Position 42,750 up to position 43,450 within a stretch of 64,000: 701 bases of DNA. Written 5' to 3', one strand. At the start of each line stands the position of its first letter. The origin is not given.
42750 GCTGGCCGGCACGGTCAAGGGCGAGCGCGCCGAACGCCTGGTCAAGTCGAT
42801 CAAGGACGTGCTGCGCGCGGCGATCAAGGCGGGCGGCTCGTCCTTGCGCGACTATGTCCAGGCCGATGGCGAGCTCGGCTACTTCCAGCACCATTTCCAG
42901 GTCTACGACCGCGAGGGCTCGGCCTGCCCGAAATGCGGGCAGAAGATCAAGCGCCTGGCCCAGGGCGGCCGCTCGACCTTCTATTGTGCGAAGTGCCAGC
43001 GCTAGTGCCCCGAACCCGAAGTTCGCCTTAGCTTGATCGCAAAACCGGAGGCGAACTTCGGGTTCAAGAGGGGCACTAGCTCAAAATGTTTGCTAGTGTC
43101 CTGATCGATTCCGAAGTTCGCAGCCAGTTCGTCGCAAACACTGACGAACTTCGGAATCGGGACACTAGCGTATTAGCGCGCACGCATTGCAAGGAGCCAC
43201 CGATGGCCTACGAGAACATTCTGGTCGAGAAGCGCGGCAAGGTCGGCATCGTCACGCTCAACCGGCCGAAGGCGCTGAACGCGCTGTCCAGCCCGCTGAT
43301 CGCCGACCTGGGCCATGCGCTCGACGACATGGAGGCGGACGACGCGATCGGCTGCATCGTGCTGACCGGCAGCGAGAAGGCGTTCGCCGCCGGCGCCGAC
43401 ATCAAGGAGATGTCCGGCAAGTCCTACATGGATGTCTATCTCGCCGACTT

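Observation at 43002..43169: Two tandem, related ~78 bp palindromes between mutM and the enoyl-CoA hydratase gene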

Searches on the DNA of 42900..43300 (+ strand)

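Call 6: search_rna_families(source=window, start=42900, end=43300, threshold=evalue, max_evalue=10, show_alignments=3)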
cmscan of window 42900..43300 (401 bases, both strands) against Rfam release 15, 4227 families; matches with E-value up to 10: 6.
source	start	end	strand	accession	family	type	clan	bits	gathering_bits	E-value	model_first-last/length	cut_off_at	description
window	43004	43077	+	RF03972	mir-3150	Gene; miRNA;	-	31.5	100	0.00065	1-80/80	no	mir-3150 microRNA precursor family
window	43004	43077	-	RF03972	mir-3150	Gene; miRNA;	-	29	100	0.0027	1-80/80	no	mir-3150 microRNA precursor family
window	43096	43164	-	RF01914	mir-932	Gene; miRNA;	-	19.5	54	0.076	1-76/76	no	mir-932 microRNA precursor family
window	43012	43065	-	RF00902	mir-791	Gene; miRNA;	-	15.3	70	3.6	1-86/86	no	mir-791 microRNA precursor family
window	43004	43080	+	RF01556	TB9Cs3H2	Gene; snRNA; snoRNA; HACA-box;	-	13.1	50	7.1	1-63/63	no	Trypanosomatid snoRNA TB9Cs3H2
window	42900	43063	+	RF01670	P17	Gene; sRNA;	-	11.4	45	1.3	57-282/282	5'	Pseudomonas sRNA P17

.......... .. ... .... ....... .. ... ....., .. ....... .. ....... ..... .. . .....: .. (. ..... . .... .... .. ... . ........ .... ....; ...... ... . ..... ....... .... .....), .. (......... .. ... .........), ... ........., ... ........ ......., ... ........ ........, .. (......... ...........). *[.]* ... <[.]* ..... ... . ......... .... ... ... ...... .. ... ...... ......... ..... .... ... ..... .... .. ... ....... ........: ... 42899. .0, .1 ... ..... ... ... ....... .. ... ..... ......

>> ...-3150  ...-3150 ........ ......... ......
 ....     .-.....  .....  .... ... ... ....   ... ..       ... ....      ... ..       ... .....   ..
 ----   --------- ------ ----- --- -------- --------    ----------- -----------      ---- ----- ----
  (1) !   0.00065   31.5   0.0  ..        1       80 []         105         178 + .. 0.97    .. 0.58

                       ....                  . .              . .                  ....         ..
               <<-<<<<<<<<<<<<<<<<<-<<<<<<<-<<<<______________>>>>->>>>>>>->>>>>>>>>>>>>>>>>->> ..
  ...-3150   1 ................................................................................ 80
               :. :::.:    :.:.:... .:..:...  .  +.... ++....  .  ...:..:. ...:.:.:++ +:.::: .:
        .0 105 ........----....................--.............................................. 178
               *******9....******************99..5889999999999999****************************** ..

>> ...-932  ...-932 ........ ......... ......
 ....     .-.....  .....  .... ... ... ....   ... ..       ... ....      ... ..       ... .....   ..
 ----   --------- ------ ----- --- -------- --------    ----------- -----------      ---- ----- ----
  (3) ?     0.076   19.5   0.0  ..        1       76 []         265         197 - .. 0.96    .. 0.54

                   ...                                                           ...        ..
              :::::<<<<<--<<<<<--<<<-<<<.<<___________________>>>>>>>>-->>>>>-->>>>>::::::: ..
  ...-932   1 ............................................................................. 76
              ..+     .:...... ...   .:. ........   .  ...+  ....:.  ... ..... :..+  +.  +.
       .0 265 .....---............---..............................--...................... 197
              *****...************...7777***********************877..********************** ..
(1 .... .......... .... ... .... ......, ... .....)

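Call 31: build_rna_model(alignment_id=A2)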
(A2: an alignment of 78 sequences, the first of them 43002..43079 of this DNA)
Model R1 built from alignment A2 (78 sequences, 86 columns); structure: RNAalifold consensus.
model positions 76; base pairs 25; branch points 0; effective number of sequences 3.75; information 0.744 bits per position. Calibrated on 0.2 Mb of random sequence (short: E-values are rough).
structure used (alignment columns):
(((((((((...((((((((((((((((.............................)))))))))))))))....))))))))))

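Call 32: search_with_rna_model(model_id=R1, source=window, max_evalue=10, show_alignments=4)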
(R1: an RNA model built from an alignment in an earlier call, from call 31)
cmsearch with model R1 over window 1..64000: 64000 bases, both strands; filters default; matches with E-value up to 10: 4.
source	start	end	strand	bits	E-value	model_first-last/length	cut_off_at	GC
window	43002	43079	+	75.5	8.9e-17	1-76/76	no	0.58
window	43093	43168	-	69.5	3.1e-15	1-76/76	no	0.53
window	43093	43168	+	52.9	4.9e-11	1-76/76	no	0.53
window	43002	43079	-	50.9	1.6e-10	1-76/76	no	0.58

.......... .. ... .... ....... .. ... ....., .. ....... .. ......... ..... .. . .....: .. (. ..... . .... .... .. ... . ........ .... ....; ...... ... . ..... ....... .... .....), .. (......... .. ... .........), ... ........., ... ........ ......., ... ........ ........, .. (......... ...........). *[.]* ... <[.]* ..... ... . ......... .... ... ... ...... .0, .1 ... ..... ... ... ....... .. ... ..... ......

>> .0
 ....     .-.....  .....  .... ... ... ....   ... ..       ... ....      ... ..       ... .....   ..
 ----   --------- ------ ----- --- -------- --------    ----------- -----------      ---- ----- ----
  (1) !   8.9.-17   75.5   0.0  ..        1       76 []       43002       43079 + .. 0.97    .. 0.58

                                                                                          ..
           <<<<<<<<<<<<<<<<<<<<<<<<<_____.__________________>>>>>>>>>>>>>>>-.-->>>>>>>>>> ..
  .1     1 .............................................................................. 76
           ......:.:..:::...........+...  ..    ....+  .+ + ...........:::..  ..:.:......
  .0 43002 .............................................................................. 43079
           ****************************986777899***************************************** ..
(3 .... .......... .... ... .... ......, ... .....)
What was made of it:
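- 43002..43079 (+): Hairpin A (unit E, forward). It has a short 5' arm, a 20-nt loop, and a 3' arm carrying a 4-nt bulge (AAGA) next to the linker. Covariance model R1 scores 75.5 bits, E = 9e-17, on the + strand (call 32).
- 43093..43168 (-): Hairpin B (unit E, reverse orientation). Its bulge (TGAT) is on the arm next to the linker. R1 scores 69.5 bits on the - strand (call 32).
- On MITE: Only one copy lies in this 64-kb window (call 32).
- Checked: A covariance model of the unit scores A best on the + strand (75.5 bits) and B best on the - strand (69.5 bits), so they lie head-to-head (call 32).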

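Call 33: search_with_rna_model(model_id=R1, sources=[L001, L002, L003, L004, L005, L006, L007, L008, L009, L010, L011, L012, L013, L014, L015, L016, L017, L018, L019, L020, L021, L022, L023, L024, L025, L026, L027, L028, L029, L030, L031, L032, L033, L034, L035, L036, L037, L038, L039, L040, L041, L042, L043, L044, L045, L046, L047, L048, L049, L050, L051, L052, L053, L054, L055, L056, L057, L058, L059, L060], max_evalue=0.001)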
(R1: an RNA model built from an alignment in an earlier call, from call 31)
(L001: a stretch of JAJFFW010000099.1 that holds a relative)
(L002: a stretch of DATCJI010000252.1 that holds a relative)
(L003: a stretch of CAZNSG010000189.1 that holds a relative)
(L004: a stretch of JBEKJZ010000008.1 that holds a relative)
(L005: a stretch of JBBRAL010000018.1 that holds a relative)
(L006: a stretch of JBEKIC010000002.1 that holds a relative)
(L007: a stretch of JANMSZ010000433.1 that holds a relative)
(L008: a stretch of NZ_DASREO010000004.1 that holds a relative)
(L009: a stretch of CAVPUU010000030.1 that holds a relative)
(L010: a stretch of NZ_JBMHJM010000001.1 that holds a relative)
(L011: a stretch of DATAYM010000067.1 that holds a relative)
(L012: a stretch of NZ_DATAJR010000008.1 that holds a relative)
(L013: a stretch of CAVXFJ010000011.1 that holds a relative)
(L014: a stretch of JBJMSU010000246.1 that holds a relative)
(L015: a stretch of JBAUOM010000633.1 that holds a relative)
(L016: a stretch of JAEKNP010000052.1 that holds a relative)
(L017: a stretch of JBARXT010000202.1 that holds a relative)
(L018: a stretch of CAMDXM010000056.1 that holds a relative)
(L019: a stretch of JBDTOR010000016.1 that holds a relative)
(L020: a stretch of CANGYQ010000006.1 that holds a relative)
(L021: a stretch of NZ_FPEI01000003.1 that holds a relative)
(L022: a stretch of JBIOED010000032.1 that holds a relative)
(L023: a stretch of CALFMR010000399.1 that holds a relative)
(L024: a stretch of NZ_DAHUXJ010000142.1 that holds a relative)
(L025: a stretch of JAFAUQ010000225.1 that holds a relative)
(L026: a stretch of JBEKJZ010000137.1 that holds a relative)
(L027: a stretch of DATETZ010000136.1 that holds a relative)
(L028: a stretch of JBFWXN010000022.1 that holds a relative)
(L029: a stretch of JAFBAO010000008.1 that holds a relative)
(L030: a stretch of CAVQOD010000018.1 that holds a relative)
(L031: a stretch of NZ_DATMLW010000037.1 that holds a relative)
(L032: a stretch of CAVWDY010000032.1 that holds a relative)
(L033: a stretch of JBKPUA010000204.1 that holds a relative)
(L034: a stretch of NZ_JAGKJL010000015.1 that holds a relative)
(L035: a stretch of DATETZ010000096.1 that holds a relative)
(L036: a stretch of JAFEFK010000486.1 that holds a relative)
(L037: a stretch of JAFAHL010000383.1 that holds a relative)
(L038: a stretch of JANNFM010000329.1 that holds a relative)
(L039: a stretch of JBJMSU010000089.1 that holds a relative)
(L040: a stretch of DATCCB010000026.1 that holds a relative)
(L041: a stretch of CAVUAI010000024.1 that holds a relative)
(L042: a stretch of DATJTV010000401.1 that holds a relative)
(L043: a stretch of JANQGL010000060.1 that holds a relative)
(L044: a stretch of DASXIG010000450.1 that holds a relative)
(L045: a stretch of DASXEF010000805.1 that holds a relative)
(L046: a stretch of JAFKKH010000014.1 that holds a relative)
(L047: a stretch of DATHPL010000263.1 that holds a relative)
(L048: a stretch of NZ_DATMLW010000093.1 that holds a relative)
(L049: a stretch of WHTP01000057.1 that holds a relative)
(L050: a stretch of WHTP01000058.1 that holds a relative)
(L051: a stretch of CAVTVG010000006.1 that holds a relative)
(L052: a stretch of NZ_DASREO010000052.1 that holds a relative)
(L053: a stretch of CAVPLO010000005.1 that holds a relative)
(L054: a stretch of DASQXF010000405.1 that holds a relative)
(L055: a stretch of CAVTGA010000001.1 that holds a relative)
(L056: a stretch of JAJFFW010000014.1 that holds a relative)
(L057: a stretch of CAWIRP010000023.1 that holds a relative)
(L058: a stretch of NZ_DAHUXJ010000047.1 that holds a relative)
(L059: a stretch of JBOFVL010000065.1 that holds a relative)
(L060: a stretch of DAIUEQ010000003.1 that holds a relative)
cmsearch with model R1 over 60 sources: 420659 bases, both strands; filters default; matches with E-value up to 0.001: 231.
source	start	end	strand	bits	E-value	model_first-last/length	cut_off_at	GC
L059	923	998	-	90.3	1e-19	1-76/76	no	0.5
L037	1358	1433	+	89.9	1.4e-19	1-76/76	no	0.54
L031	1053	1129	+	88.1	3.8e-19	1-76/76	no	0.49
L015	4648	4723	-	86.4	1e-18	1-76/76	no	0.54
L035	166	242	+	86.2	1.1e-18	1-76/76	no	0.55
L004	45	122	-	85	2.4e-18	1-76/76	no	0.53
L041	7360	7437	-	84.6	3e-18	1-76/76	no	0.54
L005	5735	5810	-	84.2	3.7e-18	1-76/76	no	0.55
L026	5879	5953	+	84.1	4e-18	1-76/76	no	0.52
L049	819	893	-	84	4.2e-18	1-76/76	no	0.49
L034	7375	7451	-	83.5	5.5e-18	1-76/76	no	0.49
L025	427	503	+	83.4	5.8e-18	1-76/76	no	0.6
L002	847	923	+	83.4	5.9e-18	1-76/76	no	0.55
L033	6082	6158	-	82.9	8.1e-18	1-76/76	no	0.62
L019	1041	1117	+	82.2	1.2e-17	1-76/76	no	0.6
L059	4461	4536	-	81.4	1.9e-17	1-76/76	no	0.5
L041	7272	7347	+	80.7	2.9e-17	1-76/76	no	0.53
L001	4801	4876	-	80.5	3.3e-17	1-76/76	no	0.47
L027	452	528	-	80.1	4.1e-17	1-76/76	no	0.57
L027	287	364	-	79.8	4.9e-17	1-76/76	no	0.58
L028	2083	2158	+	79.5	5.7e-17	1-76/76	no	0.54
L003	6980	7055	+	79.2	6.9e-17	1-76/76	no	0.51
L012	2326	2401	+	79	8e-17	1-76/76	no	0.58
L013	5381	5456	-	78.8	8.6e-17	1-76/76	no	0.55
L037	1447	1523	-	78.7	9.3e-17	1-76/76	no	0.47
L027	198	273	+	78.4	1.1e-16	1-76/76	no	0.54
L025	517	591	-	77.9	1.5e-16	1-76/76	no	0.59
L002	937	1011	-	77.6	1.8e-16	1-76/76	no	0.52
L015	4557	4634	+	77.4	2e-16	1-76/76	no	0.58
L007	1080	1155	+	77.3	2.1e-16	1-76/76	no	0.51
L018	5839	5916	+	76.6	3.1e-16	1-76/76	no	0.49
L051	7830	7905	+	76.6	3.2e-16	1-76/76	no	0.57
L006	5667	5744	-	76.2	4.1e-16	1-76/76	no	0.53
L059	834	910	+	76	4.4e-16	1-76/76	no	0.51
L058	1523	1598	+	76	4.4e-16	1-76/76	no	0.49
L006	5580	5654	+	76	4.5e-16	1-76/76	no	0.51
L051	7919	7996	-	76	4.5e-16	1-76/76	no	0.58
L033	5992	6068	+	75.2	7.3e-16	1-76/76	no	0.56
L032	3226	3302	-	75.1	7.4e-16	1-76/76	no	0.52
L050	3377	3453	-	75.1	7.6e-16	1-76/76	no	0.47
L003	4597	4672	-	74.9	8.3e-16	1-76/76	no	0.53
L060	7360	7435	+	74.9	8.4e-16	1-76/76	no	0.5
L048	5043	5118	+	74.9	8.7e-16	1-76/76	no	0.5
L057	943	1018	+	74.7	9.3e-16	1-76/76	no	0.5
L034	7287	7361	+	74.6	1e-15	1-76/76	no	0.53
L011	2275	2351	-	74.6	1e-15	1-76/76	no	0.55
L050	3089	3166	+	74.3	1.2e-15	1-76/76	no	0.5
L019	1129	1204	-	74.2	1.3e-15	1-76/76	no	0.45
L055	7398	7472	-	73.8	1.6e-15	1-76/76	no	0.55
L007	1169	1245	-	73.8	1.6e-15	1-76/76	no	0.52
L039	2762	2838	-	73.7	1.7e-15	1-76/76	no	0.51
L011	2183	2258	+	73.7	1.7e-15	1-76/76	no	0.59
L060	7449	7526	-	73.7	1.7e-15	1-76/76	no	0.51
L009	3826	3900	+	73.6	1.8e-15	1-76/76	no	0.55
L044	3115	3190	-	73.6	1.8e-15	1-76/76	no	0.58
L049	728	805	+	73.5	1.9e-15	1-76/76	no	0.56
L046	4463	4538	+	73.4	2e-15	1-76/76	no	0.49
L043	4834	4911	-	73.3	2.1e-15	1-76/76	no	0.54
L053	5763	5841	-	73.3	2.1e-15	1-76/76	no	0.49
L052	3517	3590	-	73.3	2.2e-15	1-76/76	no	0.47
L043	4745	4819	+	73.1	2.4e-15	1-76/76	no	0.49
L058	1613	1691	-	72.9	2.7e-15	1-76/76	no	0.48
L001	4711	4787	+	72.5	3.5e-15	1-76/76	no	0.44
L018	5930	6004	-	72.4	3.5e-15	1-76/76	no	0.53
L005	5646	5721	+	72.4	3.6e-15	1-76/76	no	0.54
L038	7805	7881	-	72.4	3.6e-15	1-76/76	no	0.53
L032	3135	3212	+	72.4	3.6e-15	1-76/76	no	0.54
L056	1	75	+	72.3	3.9e-15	2-76/76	5'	0.47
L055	7307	7384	+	72.2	4.2e-15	1-76/76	no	0.59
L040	570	644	+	71.9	4.8e-15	1-76/76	no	0.53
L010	6132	6206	-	71.9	4.8e-15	1-76/76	no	0.55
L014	312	387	-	71.8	5.3e-15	1-76/76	no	0.57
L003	4506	4584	+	71.4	6.6e-15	1-76/76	no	0.52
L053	5673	5748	+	71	8.4e-15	1-76/76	no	0.58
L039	2674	2748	+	70.7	1e-14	1-76/76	no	0.6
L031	1141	1220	-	70.4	1.2e-14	1-76/76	no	0.55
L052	3676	3752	-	70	1.5e-14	1-76/76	no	0.56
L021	5246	5321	+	69.1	2.5e-14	1-76/76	no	0.47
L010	6043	6119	+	68.8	2.9e-14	1-76/76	no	0.56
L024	5204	5279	+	68.8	3e-14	1-76/76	no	0.53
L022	7709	7783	+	68.5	3.5e-14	1-76/76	no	0.57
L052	3425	3503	+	68.5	3.5e-14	1-76/76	no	0.58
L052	3587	3662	+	67.1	8e-14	1-76/76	no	0.42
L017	3644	3718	+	67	8.4e-14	1-76/76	no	0.56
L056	89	165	-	66.6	1.1e-13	1-76/76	no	0.39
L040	659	735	-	66.3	1.2e-13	1-76/76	no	0.52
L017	3732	3809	-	66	1.5e-13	1-76/76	no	0.5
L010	1380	1458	-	65.6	2e-13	1-76/76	no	0.52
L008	7325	7400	+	65.4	2.2e-13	1-76/76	no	0.61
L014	221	298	+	65.3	2.3e-13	1-76/76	no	0.55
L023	1132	1206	-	64.7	3.2e-13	1-76/76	no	0.6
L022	7797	7873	-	64.7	3.2e-13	1-76/76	no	0.61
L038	7717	7791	+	64.6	3.4e-13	1-76/76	no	0.57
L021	7595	7672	+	64.5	3.6e-13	1-76/76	no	0.59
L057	1030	1104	-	64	4.8e-13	4-76/76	5'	0.44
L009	3916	3993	-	63.8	5.5e-13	1-76/76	no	0.51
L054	1841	1918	+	63.8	5.5e-13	1-76/76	no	0.58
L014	7462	7534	+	63.5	6.4e-13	1-76/76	no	0.55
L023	1042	1118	+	63.2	7.8e-13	1-76/76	no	0.47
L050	3377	3453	+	62.3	1.3e-12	1-76/76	no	0.47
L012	2417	2492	-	61.4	2.2e-12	1-76/76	no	0.45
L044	3023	3101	+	61.3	2.4e-12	1-76/76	no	0.52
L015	52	129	-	60.9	2.9e-12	1-76/76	no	0.5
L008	7415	7493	-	60.2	4.4e-12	1-76/76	no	0.59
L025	517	591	+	59.4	7.3e-12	1-76/76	no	0.59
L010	1291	1366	+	59.4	7.3e-12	1-76/76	no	0.45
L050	3313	3363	+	59.2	8e-12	1-76/76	no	0.53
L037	1358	1433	-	58.8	9.9e-12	1-76/76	no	0.54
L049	819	893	+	58.8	1e-11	1-76/76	no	0.49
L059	4372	4449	+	58.5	1.2e-11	1-76/76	no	0.55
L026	5879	5953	-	58.3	1.4e-11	1-76/76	no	0.52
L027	361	437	+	57.8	1.8e-11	1-76/76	no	0.53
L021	5335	5413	-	57.8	1.8e-11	1-76/76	no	0.62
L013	5290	5367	+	57.7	2e-11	1-76/76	no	0.56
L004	45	122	+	57.3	2.5e-11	1-76/76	no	0.53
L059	923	998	+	56.8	3.3e-11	1-76/76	no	0.5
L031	1053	1129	-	56.5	3.9e-11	1-76/76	no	0.49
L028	2172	2248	-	56.3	4.2e-11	1-76/76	no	0.56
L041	7272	7347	-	56.3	4.4e-11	1-76/76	no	0.53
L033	6082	6158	+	56.2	4.6e-11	1-76/76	no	0.62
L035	256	332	-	56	5.3e-11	1-76/76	no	0.6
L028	2083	2158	-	56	5.3e-11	1-76/76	no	0.54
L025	427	503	-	55.8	5.8e-11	1-76/76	no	0.6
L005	5735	5810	+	55.6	6.6e-11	1-76/76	no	0.55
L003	7068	7146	-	55.6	6.7e-11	1-76/76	no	0.54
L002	847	923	-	55.3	7.8e-11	1-76/76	no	0.55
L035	166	242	-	55.2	8.3e-11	1-76/76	no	0.55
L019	1041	1117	-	55.1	8.9e-11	1-76/76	no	0.6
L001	4801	4876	+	55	9.1e-11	1-76/76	no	0.47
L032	3226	3302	+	55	9.3e-11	1-76/76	no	0.52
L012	2326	2401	-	55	9.3e-11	1-76/76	no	0.58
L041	7360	7437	+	54.8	1.1e-10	1-76/76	no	0.54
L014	7548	7623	-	54.6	1.2e-10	1-76/76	no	0.59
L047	4263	4339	+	54.6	1.2e-10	1-76/76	no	0.52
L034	7287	7361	-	53.8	1.8e-10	1-76/76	no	0.53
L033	5992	6068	-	53.8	1.8e-10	1-76/76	no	0.56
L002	937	1011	+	53.4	2.3e-10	1-76/76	no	0.52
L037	1447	1523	+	53.3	2.5e-10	1-76/76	no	0.47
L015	4648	4723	+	53.2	2.7e-10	1-76/76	no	0.54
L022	7709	7783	-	53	3.1e-10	1-76/76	no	0.57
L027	198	273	-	52.9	3.2e-10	1-76/76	no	0.54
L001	4711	4787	-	52.3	4.4e-10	1-76/76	no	0.44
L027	452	528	+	52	5.2e-10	1-76/76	no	0.57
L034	7375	7451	+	51.8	6e-10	1-76/76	no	0.49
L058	1523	1598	-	51.6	6.6e-10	1-76/76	no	0.49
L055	7398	7472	+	51.5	7e-10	1-76/76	no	0.55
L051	7919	7996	+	51.5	7.1e-10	1-76/76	no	0.58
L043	4834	4911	+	51.2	8.6e-10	1-76/76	no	0.54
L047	4354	4431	-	51.2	8.7e-10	1-76/76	no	0.49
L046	4463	4538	-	50.9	1e-09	1-76/76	no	0.49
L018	5839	5916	-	50.7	1.2e-09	1-76/76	no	0.49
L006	5580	5654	-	50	1.7e-09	1-76/76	no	0.51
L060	7360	7435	-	50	1.7e-09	1-76/76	no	0.5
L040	570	644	-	49.7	2e-09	1-76/76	no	0.53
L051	7830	7905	-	49.6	2.2e-09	1-76/76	no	0.57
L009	3826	3900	-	49.3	2.5e-09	1-76/76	no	0.55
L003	4506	4584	-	49.3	2.5e-09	1-76/76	no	0.52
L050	3089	3166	-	49.2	2.7e-09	1-76/76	no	0.5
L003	6980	7055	-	49.1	2.8e-09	1-76/76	no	0.51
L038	7805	7881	+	48.9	3.3e-09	1-76/76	no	0.53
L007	1080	1155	-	48.8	3.4e-09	1-76/76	no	0.51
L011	2183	2258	-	48.7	3.5e-09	1-76/76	no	0.59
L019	1129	1204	+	48.5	4.1e-09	1-76/76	no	0.45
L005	5646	5721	-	48.5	4.2e-09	1-76/76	no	0.54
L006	5667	5744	+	48.5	4.2e-09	1-76/76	no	0.53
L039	2674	2748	-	48.3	4.6e-09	1-76/76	no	0.6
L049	728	805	-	47.9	5.9e-09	1-76/76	no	0.56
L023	1132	1206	+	47.9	5.9e-09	1-76/76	no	0.6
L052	3425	3503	-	47.8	6.2e-09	1-76/76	no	0.58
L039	2762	2838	+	47.6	6.8e-09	1-76/76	no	0.51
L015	4557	4634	-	47.3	8.1e-09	1-76/76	no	0.58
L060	7449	7526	+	47.3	8.5e-09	1-76/76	no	0.51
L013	5381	5456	+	47.2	9e-09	1-76/76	no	0.55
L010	6043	6119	-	47.1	9.1e-09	1-76/76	no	0.56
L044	3115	3190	+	46.9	1.1e-08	1-76/76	no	0.58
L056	1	75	-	46.8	1.1e-08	1-75/76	3'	0.47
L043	4745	4819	-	46.7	1.2e-08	1-76/76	no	0.49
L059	4461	4536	+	46.7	1.2e-08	1-76/76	no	0.5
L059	834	910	-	46.4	1.4e-08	1-76/76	no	0.51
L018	5930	6004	+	46.4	1.4e-08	1-76/76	no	0.53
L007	1169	1245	+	45.8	1.9e-08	1-76/76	no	0.52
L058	1613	1691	+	45.8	2e-08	1-76/76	no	0.48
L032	3135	3212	-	45.7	2.1e-08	1-76/76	no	0.54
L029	3858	3934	-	45.6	2.2e-08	1-76/76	no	0.6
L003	4597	4672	+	45.5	2.3e-08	1-76/76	no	0.53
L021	5246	5321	-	45.5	2.4e-08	1-76/76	no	0.47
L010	6132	6206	+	45.3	2.7e-08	1-76/76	no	0.55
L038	7717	7791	-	45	3.1e-08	1-76/76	no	0.57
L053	5763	5841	+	45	3.1e-08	1-76/76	no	0.49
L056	89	165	+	44.6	4e-08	1-76/76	no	0.39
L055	7307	7384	-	44.6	4e-08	1-76/76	no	0.59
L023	1042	1118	-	44.5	4.3e-08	1-76/76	no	0.47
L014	7462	7534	-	44.4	4.6e-08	1-76/76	no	0.55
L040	659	735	+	44.1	5.5e-08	1-76/76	no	0.52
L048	5043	5118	-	43.9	6e-08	1-76/76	no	0.5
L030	153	227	+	43.2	9.2e-08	1-76/76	no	0.59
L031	1141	1220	+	42.9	1.1e-07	1-76/76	no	0.55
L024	5204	5279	-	42.6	1.3e-07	1-76/76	no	0.53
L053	5673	5748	-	42.5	1.3e-07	1-76/76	no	0.58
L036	1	56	-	42.5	1.4e-07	1-57/76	3'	0.57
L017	3732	3809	+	42.3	1.5e-07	1-76/76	no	0.5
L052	3676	3752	+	42.2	1.6e-07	1-76/76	no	0.56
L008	7325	7400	-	42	1.8e-07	1-76/76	no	0.61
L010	1380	1458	+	41.8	2.1e-07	1-76/76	no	0.52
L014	221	298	-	41.6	2.2e-07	1-76/76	no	0.55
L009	3916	3993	+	41.1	3e-07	1-76/76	no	0.51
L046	4553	4630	-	41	3.3e-07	1-76/76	no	0.55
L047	4263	4339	-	40.9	3.4e-07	1-76/76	no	0.52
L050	3313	3363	-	40.8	3.6e-07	1-76/76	no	0.53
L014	312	387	+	40.3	4.7e-07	1-76/76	no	0.57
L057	943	1018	-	40.3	4.8e-07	1-76/76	no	0.5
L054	1841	1918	-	40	5.7e-07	1-76/76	no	0.58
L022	7797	7873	+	40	5.9e-07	1-76/76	no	0.61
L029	3769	3844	+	39.9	6.3e-07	1-76/76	no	0.53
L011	2275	2351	+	39.4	8.4e-07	1-76/76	no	0.55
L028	2172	2248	+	39.3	8.5e-07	1-76/76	no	0.56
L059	4372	4449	-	38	1.9e-06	1-76/76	no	0.55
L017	3644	3718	-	37.9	2e-06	1-76/76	no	0.56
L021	7595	7672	-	37.7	2.2e-06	1-76/76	no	0.59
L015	52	129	+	36.8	3.8e-06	1-76/76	no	0.5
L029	3858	3934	+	36.6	4.2e-06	1-76/76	no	0.6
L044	3023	3101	-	35.9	6.5e-06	1-76/76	no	0.52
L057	1030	1104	+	35.4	8.5e-06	1-73/76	3'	0.44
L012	2417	2492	+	34.9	1.2e-05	1-76/76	no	0.45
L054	1932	2006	-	33.6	2.4e-05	1-76/76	no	0.52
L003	7068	7146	+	32.5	4.6e-05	1-76/76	no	0.54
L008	7415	7493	+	31.7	7.4e-05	1-76/76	no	0.59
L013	5290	5367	-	31.5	8.5e-05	1-76/76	no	0.56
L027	370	423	-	30.3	0.00016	11-64/76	no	0.56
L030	153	227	-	30.2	0.00018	1-76/76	no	0.59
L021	5335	5413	+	28.8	0.00039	1-76/76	no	0.62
